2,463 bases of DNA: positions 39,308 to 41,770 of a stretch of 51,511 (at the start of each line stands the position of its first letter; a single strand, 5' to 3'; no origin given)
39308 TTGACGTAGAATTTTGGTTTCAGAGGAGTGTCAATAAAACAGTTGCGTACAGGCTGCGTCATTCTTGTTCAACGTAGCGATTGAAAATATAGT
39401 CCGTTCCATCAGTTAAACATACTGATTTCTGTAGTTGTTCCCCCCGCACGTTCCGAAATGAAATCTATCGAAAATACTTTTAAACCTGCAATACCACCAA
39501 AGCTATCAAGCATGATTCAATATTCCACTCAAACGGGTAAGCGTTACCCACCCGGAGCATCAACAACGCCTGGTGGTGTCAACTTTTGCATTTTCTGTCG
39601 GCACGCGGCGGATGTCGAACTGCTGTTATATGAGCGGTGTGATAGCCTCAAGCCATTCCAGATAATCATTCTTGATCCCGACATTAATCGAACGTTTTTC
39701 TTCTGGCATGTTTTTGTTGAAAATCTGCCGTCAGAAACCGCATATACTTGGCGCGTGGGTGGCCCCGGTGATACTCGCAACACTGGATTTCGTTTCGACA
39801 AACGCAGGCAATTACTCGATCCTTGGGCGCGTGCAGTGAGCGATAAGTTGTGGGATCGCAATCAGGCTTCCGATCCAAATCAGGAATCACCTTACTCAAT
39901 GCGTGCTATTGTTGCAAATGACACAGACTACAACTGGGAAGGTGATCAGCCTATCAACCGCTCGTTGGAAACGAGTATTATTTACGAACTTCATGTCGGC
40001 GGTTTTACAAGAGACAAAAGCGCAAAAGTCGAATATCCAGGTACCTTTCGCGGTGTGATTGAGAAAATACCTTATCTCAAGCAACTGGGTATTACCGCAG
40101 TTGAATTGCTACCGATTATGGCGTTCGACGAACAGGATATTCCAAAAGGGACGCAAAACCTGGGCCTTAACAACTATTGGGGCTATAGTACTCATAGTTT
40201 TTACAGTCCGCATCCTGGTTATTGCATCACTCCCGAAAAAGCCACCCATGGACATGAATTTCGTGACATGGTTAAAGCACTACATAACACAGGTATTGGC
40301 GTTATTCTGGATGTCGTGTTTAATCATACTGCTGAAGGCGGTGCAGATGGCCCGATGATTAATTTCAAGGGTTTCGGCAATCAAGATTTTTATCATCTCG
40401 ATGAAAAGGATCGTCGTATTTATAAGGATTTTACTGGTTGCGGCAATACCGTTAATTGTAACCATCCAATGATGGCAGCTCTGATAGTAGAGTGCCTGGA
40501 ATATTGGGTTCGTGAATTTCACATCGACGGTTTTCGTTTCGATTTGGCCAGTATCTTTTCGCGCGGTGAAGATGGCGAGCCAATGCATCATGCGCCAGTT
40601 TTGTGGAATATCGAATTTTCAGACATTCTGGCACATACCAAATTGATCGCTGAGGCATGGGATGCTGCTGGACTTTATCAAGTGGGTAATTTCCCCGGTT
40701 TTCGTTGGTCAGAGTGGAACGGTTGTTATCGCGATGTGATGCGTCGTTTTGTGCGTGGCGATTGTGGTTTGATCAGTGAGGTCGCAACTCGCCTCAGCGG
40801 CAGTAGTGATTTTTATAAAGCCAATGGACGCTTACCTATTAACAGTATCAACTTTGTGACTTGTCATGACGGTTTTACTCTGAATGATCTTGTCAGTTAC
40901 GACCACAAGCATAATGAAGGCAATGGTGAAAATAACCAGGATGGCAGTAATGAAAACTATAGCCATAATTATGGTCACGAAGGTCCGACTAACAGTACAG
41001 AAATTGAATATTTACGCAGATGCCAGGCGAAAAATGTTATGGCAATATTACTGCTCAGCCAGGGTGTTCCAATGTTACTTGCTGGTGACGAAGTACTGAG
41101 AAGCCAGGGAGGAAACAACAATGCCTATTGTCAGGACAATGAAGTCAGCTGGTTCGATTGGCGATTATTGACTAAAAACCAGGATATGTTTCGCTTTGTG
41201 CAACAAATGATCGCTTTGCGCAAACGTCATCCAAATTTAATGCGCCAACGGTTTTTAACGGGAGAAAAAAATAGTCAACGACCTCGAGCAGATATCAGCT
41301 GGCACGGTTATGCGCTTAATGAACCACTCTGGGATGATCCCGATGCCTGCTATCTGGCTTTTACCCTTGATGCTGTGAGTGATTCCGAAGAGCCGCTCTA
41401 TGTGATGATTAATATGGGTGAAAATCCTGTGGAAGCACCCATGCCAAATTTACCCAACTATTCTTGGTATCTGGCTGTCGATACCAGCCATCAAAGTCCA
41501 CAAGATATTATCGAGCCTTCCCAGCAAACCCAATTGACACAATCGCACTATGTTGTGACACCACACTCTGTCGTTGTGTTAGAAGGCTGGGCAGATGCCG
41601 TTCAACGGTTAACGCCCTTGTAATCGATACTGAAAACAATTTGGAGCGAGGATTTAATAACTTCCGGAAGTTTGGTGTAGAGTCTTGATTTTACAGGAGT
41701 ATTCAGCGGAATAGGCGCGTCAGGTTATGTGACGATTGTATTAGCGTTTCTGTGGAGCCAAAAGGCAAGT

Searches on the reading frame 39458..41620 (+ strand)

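Call 24: search_protein_families(library=pfam, proteins=[window:39458-41620:+], max_evalue=0.001)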
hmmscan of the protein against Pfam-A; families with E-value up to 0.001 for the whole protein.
window:39458-41620:+ (721 aa): 3 families
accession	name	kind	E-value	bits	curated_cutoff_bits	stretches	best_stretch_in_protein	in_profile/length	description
PF00128.31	Alpha-amylase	-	4.2e-22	79.4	22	1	191-372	15-198/446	Alpha amylase, catalytic domain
PF21156.3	ISOA1-3_C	-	1.5e-11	44.9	27.3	1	615-694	2-78/106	Isoamylase 1-3, C-terminal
PF02922.24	CBM_48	-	8.4e-10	39.3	22.4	1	33-124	3-83/83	Carbohydrate-binding module 48 (Isoamylase N-terminal domain)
